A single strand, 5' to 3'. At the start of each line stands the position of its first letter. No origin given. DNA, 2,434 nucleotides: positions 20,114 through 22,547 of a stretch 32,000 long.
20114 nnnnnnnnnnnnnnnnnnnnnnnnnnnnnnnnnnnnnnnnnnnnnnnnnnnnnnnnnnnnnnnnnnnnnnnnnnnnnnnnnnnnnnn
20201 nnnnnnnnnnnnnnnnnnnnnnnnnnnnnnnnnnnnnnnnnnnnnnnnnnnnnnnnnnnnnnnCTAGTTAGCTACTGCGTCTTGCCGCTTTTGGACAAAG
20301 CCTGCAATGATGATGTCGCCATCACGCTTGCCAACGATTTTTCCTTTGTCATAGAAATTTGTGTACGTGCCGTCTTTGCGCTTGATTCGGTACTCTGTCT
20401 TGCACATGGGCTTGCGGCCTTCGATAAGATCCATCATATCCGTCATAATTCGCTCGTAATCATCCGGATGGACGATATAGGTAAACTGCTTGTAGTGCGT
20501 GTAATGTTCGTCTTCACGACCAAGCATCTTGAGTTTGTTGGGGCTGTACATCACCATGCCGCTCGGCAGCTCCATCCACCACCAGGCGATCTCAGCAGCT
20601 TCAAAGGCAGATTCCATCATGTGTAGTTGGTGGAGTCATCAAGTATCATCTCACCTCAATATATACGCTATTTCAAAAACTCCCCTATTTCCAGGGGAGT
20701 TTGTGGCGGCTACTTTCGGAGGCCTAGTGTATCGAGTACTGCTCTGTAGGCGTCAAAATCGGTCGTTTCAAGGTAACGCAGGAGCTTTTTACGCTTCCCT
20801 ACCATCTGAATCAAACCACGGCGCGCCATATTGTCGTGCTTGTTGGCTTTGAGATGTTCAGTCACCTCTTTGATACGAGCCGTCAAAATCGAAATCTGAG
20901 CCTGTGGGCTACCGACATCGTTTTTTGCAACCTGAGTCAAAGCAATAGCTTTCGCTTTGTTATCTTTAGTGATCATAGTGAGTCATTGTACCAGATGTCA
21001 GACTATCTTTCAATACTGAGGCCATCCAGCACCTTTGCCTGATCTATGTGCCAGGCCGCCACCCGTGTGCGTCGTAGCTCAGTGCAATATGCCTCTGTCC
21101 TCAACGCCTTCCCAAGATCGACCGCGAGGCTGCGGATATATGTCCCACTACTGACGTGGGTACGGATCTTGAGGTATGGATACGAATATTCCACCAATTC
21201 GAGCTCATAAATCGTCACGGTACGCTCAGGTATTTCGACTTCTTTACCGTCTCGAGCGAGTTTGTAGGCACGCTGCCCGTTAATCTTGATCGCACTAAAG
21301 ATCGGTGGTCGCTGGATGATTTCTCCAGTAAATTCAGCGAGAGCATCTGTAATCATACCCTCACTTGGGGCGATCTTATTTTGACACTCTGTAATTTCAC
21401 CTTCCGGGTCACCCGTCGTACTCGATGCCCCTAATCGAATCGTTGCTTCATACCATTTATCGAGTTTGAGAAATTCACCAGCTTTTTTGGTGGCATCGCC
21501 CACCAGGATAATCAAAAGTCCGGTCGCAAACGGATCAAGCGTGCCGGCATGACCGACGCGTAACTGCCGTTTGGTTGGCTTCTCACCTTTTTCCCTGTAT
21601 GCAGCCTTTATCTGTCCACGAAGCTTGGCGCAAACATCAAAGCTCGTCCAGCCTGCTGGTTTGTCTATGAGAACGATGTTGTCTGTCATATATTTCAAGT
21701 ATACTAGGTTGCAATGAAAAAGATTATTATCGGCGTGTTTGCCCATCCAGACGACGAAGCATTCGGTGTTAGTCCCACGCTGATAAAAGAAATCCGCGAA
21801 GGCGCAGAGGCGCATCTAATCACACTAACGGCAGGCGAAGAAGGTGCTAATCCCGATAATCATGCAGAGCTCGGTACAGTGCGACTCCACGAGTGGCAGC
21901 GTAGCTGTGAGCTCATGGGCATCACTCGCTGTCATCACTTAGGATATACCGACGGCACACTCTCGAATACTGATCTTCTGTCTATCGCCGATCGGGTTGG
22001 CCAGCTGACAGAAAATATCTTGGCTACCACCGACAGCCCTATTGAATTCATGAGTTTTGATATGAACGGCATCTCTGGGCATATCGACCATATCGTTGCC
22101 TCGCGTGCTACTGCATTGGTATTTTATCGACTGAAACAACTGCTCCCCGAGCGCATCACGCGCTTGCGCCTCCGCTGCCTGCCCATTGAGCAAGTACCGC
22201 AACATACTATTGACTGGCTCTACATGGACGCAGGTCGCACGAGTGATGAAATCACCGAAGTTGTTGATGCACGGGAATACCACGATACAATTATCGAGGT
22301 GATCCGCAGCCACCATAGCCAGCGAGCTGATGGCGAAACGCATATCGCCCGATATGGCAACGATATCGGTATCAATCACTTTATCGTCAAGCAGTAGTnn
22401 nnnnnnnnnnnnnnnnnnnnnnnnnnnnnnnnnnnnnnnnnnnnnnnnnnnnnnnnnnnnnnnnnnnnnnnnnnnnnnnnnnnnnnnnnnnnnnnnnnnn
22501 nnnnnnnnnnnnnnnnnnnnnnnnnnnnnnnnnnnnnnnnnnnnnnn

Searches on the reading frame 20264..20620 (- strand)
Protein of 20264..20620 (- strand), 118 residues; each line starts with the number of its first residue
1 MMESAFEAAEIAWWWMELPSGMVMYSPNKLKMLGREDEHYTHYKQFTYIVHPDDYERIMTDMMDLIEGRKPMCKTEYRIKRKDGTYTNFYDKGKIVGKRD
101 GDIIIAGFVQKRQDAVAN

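Call 3: search_protein_families(library=pfam, proteins=[window:20264-20620:-], max_evalue=0.1)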
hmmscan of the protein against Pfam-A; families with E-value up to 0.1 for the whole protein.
window:20264-20620:- (118 aa): 2 families
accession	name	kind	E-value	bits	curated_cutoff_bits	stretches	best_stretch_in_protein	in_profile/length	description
PF08447.18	PAS_3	-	5.5e-14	52.7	25.6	1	25-105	4-85/89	PAS fold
PF00989.32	PAS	-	0.061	13.8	22.6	1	30-109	31-110/113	PAS fold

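Call 4: search_protein_families(library=ncbifam, proteins=[window:20264-20620:-], max_evalue=0.1)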
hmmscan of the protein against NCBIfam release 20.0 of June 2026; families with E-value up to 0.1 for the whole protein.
window:20264-20620:- (118 aa): 6 families
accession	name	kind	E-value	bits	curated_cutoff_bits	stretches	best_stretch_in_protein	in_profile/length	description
NF007298.0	PRK09776.1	equivalog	5.8e-07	27.8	1135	1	5-86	434-513/1111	diguanylate cyclase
TIGR00229.1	sensory_box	domain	8.5e-07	29.1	22.9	1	3-102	8-106/126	PAS domain S-box protein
NF041880.1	EPS_EpsF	equivalog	7.5e-06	24.7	900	1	14-113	157-255/492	response regulator EpsF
NF053781.1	cdiGMPphdstlr2612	equivalog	2.1e-05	22.3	1600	1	3-98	590-685/1268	Tlr1612 family c-di-GMP phosphodiesterase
NF041777.1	sens_FixL_Rhizob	equivalog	8.3e-05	21.4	850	1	7-106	3-102/485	sensor protein FixL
NF052573.1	HisKinEspAMyxo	equivalog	0.00084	17.5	1400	1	4-101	134-231/755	serine histidine kinase EspA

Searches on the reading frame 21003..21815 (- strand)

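Call 42: search_protein_families(library=pfam, proteins=[window:21003-21815:-], max_evalue=0.001)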
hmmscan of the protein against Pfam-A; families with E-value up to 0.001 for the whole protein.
window:21003-21815:- (270 aa): 2 families
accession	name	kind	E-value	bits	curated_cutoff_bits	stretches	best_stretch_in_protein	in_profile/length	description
PF01509.24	TruB_N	-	4.8e-52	176.7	27.3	1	84-227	6-149/149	TruB family pseudouridylate synthase (N terminal domain)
PF16198.10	TruB_C_2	-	5.6e-06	26.8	29.3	1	228-258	1-29/66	tRNA pseudouridylate synthase B C-terminal domain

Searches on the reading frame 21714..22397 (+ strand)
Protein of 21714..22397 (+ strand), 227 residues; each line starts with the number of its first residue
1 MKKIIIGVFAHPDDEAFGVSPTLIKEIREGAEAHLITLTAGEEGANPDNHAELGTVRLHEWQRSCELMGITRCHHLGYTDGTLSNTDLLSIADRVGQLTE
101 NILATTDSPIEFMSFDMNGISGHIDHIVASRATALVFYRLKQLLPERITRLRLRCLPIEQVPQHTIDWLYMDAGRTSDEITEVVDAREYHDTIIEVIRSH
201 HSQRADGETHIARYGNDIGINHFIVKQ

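Call 42: search_protein_families(library=pfam, proteins=[window:21714-22397:+], max_evalue=0.001)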
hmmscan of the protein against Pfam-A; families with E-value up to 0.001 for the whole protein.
window:21714-22397:+ (227 aa): 1 family
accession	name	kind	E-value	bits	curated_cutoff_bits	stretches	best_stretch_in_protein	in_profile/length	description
PF02585.22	PIG-L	-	1.6e-23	84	28.2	1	8-134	3-126/129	GlcNAc-PI de-N-acetylase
